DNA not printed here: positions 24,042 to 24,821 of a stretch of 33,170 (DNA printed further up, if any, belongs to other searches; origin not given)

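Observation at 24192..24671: AT-rich moron encoding a secreted protein, wedged between the activator gene and the endolysin promoter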

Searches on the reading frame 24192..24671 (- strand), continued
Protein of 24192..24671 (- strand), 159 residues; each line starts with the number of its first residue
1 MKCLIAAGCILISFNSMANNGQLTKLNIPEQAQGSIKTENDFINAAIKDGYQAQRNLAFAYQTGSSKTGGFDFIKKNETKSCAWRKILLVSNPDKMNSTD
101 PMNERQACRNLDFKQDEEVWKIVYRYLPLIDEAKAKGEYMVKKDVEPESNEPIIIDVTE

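Call 65: find_encoding_contigs(protein=P0034, flank=5000, max_places=3)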
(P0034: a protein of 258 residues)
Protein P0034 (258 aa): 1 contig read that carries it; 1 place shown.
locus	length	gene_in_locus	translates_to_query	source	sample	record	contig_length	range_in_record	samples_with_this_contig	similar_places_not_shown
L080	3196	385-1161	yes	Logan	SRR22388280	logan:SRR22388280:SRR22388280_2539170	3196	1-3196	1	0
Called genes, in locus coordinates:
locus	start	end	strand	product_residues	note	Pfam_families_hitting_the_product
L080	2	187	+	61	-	?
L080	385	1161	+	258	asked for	-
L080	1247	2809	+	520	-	-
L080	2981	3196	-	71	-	?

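Call 66: find_encoding_contigs(protein=P0035, flank=5000, max_places=3)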
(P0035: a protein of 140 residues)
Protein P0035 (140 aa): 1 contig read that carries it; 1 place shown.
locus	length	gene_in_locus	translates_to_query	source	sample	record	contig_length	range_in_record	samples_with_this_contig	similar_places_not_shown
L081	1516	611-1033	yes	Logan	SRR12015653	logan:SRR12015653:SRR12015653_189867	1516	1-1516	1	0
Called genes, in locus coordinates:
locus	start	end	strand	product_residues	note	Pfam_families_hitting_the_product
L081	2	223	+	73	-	?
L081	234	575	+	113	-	PF08765:Mor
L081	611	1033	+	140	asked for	-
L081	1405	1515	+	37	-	?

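Call 70: find_related_loci(query=A4, collection=viral_contigs, flank=3000)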
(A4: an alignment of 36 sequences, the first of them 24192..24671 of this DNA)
Query A4 (159 aa) in viral_contigs; peptide patterns used: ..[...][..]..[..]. (x = any residue, [..] = any of these).
76 stretches matched a pattern; 64 encode a relative of the query (tblastn E <= 1e-3); 64 distinct loci.
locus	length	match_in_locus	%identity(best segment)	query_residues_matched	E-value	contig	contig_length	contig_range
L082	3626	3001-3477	96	1-159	6e-102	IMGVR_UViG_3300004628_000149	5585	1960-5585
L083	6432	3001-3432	64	1-159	2e-64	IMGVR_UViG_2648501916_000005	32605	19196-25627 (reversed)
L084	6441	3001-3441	53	1-157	1e-46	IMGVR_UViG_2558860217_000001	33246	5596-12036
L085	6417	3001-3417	53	5-157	4e-45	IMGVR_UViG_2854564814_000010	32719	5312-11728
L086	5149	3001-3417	52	5-157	7e-45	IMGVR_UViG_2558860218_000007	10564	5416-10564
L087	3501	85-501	52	5-157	7e-45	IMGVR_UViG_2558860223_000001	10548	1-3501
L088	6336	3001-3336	59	35-146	2e-44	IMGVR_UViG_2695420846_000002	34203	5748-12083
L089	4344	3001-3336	57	35-146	2e-43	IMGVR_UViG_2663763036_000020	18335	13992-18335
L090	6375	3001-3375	53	36-159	1e-42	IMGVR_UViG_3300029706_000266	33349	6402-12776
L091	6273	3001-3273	40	34-124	3e-20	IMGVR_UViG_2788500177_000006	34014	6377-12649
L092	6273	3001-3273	40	37-127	4e-20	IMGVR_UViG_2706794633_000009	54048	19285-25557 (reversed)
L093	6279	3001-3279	38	32-124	1e-18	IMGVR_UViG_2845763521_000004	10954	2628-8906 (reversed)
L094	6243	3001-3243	40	40-120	2e-18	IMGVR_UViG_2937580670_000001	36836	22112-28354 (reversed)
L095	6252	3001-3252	37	46-127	7e-16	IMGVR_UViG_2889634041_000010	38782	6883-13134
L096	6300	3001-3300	35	46-153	3e-14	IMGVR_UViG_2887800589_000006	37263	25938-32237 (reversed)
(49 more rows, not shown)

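Call 104: search_solved_structures(query=A4, max_evalue=5, show_alignments=2)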
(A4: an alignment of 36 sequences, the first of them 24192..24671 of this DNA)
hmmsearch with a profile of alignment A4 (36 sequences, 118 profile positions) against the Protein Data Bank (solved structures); distinct sequences matched with E-value up to 5: 5.
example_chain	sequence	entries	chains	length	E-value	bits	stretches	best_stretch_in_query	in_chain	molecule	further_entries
8sxq_A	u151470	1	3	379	0.00093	22.1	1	24-68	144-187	SEL-1 repeat protein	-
6ok3_A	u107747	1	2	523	0.018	17.9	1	26-67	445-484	Sel1 repeat protein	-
4bwr_A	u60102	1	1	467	0.094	15.6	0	13-67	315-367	PROTEIN CORRESPONDING TO LOCUS C5321 FROM CFT073 E.COLI STRAIN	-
8dc2_A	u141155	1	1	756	0.16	14.9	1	20-52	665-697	CasLambda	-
5jkp_A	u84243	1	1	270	1.3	12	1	29-63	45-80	Uncharacterized protein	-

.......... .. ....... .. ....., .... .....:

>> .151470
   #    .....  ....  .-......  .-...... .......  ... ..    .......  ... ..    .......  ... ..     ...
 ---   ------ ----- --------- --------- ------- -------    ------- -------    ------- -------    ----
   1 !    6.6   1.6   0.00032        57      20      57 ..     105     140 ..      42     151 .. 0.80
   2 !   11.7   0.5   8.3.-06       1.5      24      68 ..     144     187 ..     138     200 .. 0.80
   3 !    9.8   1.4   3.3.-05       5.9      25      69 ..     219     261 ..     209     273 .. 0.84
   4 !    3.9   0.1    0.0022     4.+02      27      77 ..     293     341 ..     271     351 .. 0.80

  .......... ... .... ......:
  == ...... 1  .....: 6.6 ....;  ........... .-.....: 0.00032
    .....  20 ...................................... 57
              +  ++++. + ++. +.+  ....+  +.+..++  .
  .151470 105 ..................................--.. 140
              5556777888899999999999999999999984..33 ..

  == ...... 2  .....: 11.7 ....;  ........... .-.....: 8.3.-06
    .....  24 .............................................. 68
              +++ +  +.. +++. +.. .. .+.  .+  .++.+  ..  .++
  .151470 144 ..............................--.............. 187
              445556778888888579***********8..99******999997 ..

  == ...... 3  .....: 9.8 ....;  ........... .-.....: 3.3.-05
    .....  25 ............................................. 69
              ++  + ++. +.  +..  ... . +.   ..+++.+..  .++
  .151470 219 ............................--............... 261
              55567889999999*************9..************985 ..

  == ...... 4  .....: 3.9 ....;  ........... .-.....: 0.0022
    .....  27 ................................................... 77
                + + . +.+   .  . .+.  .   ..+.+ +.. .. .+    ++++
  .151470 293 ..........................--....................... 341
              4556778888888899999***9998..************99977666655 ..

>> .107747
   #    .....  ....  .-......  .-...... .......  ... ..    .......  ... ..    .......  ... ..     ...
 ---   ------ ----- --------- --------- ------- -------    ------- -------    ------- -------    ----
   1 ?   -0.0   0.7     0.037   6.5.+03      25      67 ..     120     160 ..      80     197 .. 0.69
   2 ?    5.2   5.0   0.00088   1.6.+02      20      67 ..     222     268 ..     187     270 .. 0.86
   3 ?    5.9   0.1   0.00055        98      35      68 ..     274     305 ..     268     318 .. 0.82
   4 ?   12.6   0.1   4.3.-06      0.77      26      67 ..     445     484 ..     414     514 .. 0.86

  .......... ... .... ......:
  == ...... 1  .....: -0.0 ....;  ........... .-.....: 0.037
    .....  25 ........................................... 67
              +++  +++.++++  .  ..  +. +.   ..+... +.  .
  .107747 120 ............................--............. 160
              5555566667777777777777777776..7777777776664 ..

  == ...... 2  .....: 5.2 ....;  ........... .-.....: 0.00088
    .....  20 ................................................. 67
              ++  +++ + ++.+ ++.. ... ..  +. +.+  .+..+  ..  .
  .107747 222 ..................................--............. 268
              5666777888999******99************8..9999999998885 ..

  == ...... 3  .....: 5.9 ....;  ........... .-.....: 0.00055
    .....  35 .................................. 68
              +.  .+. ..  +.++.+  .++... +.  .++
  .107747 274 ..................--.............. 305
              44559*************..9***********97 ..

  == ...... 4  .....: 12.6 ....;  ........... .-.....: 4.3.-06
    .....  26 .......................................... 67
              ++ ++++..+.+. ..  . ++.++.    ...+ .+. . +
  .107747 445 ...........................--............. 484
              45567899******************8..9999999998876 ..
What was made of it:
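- On Sel1-like repeat proteins (Pfam PF08238): The family profile hits the PDB SEL-1 repeat protein 8sxq at E 9e-4, with repeats aligned in register; 6ok3 at E 0.018 (call 104).
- The family profile hits a PDB SEL-1 repeat protein at E 9e-4 (call 104).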

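Call 105: search_protein_families(library=pfam, alignment_id=A4, max_evalue=1)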
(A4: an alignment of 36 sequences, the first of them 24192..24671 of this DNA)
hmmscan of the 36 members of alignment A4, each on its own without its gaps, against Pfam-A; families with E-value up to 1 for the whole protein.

A. member 1, window:24192-24671:- (159 aa): 0 families

B. families by the number of members that match (of 36 scanned): 21 families
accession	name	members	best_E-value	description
PF08238.18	Sel1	10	0.0067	Sel1 repeat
PF01485.27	IBR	2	0.019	IBR domain, a half RING-finger domain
PF18650.6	IMPa_N_2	1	0.0066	Immunomodulating metalloprotease N-terminal domain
PF08139.17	LPAM_1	1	0.02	Prokaryotic membrane lipoprotein lipid attachment site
PF18932.5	DUF5681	1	0.024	Family of unknown function (DUF5681)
PF10907.13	DUF2749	1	0.033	Protein of unknown function (DUF2749)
PF23670.1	PIGBOS1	1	0.056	PIGBOS1-like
PF14657.12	Arm-DNA-bind_4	1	0.058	Arm DNA-binding domain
PF11082.13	DUF2880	1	0.066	Protein of unknown function (DUF2880)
PF09476.15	Pilus_CpaD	1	0.089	Pilus biogenesis CpaD protein (pilus_cpaD)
PF19954.5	EAD10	1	0.095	Effector-associated domain 10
PF04775.20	Bile_Hydr_Trans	1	0.096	Acyl-CoA thioester hydrolase/BAAT N-terminal region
PF03151.22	TPT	1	0.11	Triose-phosphate Transporter family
PF20101.4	DUF6491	1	0.12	Family of unknown function (DUF6491)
PF10004.14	DUF2247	1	0.12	Uncharacterized protein conserved in bacteria (DUF2247)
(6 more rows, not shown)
